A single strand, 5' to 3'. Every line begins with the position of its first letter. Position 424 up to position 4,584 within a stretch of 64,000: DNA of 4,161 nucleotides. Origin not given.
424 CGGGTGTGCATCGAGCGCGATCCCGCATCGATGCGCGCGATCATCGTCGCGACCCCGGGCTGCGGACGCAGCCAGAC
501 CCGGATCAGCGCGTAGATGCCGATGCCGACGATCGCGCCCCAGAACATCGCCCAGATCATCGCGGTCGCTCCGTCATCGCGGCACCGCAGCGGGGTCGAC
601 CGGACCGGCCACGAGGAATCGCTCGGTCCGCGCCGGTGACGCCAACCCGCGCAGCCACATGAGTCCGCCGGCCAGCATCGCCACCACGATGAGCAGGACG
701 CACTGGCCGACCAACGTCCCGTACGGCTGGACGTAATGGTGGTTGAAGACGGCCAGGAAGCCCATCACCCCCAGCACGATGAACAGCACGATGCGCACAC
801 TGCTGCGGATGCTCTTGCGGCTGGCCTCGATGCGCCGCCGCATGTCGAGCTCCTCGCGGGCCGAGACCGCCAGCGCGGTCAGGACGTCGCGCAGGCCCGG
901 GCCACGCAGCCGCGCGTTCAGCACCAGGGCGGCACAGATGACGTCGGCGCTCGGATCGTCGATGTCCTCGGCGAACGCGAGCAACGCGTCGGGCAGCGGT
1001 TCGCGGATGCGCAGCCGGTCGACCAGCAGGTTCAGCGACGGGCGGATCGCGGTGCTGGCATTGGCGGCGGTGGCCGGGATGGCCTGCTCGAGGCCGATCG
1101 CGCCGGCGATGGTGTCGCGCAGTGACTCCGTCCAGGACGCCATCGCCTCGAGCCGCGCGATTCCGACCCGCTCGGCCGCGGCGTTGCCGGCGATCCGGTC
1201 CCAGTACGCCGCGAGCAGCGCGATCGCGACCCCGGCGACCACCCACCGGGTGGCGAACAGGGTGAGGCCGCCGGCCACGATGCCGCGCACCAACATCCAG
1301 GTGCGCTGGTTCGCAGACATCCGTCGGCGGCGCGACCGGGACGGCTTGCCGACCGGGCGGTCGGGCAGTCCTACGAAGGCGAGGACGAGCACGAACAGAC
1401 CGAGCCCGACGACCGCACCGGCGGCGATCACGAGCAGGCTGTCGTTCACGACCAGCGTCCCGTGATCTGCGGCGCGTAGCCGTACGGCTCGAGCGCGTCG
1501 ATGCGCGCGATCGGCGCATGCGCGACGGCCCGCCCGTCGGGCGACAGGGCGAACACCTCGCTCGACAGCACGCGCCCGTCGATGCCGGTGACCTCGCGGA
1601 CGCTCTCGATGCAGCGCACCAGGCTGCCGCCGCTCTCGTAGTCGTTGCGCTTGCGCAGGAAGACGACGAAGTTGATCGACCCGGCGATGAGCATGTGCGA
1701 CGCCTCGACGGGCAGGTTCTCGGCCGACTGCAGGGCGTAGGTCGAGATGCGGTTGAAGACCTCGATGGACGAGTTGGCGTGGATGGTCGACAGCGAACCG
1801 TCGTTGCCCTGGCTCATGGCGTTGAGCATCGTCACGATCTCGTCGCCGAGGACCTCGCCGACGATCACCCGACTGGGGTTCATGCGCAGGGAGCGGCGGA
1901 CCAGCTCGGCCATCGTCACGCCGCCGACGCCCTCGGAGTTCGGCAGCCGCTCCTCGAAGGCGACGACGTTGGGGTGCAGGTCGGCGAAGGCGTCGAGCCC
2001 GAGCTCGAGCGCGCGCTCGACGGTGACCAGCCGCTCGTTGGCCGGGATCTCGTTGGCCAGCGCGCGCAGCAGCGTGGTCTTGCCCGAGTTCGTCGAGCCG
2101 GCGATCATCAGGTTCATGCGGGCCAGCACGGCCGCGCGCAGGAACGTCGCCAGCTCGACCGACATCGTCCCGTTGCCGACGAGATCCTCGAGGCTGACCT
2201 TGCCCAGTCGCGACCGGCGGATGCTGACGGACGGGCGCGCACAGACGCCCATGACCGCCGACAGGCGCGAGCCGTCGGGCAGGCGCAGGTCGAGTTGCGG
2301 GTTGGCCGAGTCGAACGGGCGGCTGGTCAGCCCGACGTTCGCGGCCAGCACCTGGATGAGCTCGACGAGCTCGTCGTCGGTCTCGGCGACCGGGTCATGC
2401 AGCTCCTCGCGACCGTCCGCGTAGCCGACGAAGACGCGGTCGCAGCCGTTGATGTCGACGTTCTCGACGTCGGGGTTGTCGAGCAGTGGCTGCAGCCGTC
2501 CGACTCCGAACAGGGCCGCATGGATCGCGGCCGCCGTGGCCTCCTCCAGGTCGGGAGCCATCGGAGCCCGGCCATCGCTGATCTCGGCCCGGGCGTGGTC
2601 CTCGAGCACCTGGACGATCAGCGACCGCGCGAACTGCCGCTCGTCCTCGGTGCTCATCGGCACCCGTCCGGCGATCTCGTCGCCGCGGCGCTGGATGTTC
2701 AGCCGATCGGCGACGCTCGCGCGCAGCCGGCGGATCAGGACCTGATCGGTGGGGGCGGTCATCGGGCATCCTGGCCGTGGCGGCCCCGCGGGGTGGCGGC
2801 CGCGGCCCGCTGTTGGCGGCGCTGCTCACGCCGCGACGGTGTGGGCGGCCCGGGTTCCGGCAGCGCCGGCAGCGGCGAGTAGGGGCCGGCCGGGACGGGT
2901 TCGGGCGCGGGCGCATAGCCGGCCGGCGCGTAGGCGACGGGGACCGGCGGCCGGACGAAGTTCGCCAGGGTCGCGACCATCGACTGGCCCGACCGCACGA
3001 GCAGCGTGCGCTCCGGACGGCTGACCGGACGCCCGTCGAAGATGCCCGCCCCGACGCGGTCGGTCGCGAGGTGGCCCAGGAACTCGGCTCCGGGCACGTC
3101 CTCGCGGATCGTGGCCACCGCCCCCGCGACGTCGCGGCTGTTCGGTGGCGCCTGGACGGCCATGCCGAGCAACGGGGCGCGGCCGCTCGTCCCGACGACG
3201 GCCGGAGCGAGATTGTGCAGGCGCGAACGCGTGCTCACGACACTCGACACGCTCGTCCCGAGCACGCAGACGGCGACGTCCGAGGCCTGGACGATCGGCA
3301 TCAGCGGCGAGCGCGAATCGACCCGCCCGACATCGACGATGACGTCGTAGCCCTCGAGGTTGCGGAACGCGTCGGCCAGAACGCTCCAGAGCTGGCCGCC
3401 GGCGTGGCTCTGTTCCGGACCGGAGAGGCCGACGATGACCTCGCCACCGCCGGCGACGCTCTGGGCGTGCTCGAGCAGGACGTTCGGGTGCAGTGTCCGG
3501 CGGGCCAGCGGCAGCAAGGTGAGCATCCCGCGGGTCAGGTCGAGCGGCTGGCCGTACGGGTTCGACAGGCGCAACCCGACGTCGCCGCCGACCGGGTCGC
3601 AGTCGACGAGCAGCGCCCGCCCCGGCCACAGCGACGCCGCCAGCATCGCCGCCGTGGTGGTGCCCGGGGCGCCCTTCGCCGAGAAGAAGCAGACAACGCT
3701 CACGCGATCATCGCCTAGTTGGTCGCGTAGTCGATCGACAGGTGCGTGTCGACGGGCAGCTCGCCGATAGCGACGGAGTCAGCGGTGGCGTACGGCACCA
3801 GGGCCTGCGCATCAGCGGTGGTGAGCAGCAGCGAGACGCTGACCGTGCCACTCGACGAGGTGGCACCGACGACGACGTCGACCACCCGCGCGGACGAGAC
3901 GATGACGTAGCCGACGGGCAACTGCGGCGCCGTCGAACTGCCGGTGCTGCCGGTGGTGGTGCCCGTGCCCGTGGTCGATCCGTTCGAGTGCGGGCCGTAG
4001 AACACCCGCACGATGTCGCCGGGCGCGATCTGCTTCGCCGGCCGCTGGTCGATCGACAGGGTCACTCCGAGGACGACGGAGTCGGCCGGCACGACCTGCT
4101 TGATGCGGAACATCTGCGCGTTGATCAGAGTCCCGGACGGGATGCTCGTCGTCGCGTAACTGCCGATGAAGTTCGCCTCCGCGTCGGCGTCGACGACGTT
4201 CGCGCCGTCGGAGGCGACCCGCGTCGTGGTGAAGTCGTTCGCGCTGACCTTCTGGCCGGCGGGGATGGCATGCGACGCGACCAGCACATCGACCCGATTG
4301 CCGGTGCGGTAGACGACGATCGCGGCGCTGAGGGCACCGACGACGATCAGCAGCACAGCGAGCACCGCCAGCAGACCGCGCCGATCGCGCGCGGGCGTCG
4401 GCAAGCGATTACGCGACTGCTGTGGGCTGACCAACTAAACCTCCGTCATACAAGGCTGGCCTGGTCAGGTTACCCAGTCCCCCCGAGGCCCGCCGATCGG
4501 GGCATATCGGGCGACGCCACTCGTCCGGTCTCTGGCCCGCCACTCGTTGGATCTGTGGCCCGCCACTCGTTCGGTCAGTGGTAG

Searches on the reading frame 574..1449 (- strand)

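Call 42: search_protein_families(library=pfam, proteins=[window:574-1449:-], max_evalue=0.001)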
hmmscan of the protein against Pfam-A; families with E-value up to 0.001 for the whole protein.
window:574-1449:- (291 aa): 1 family
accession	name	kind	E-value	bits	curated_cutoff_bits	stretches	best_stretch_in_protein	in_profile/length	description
PF00482.28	T2SSF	-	3.2e-09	37.2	25.2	1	107-232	2-123/125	Type II secretion system (T2SS), protein F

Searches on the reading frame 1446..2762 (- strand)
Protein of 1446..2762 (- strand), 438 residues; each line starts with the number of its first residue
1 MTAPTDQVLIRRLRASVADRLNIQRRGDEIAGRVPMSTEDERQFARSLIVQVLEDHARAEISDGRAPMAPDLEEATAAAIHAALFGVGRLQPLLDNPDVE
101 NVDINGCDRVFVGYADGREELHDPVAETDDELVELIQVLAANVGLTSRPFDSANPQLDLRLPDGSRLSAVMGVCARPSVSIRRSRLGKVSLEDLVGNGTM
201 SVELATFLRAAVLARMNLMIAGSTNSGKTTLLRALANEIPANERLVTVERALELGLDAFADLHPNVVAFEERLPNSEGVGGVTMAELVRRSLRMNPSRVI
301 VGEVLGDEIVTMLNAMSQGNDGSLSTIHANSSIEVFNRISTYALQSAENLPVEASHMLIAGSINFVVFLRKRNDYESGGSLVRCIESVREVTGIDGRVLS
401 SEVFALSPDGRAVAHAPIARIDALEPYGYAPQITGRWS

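Call 42: search_protein_families(library=pfam, proteins=[window:1446-2762:-], max_evalue=0.001)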
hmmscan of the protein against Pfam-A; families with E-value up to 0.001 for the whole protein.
window:1446-2762:- (438 aa): 2 families
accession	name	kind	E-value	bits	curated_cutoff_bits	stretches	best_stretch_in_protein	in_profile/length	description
PF00437.27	T2SSE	-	1.3e-32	113.4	24.9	1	91-367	9-273/370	Type II/IV secretion system protein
PF13191.12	AAA_16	-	0.00029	21.8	32.6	0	204-263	12-73/167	AAA ATPase domain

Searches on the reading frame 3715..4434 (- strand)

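Call 42: search_protein_families(library=pfam, proteins=[window:3715-4434:-], max_evalue=0.001)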
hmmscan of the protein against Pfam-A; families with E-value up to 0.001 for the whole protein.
window:3715-4434:- (239 aa): 2 families
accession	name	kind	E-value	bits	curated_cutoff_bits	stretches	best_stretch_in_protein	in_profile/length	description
PF08666.17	SAF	-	6.8e-12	46.2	21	1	49-110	2-63/63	SAF domain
PF13144.11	ChapFlgA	-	4.4e-05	24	23.8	1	49-122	2-73/122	Chaperone for flagella basal body P-ring formation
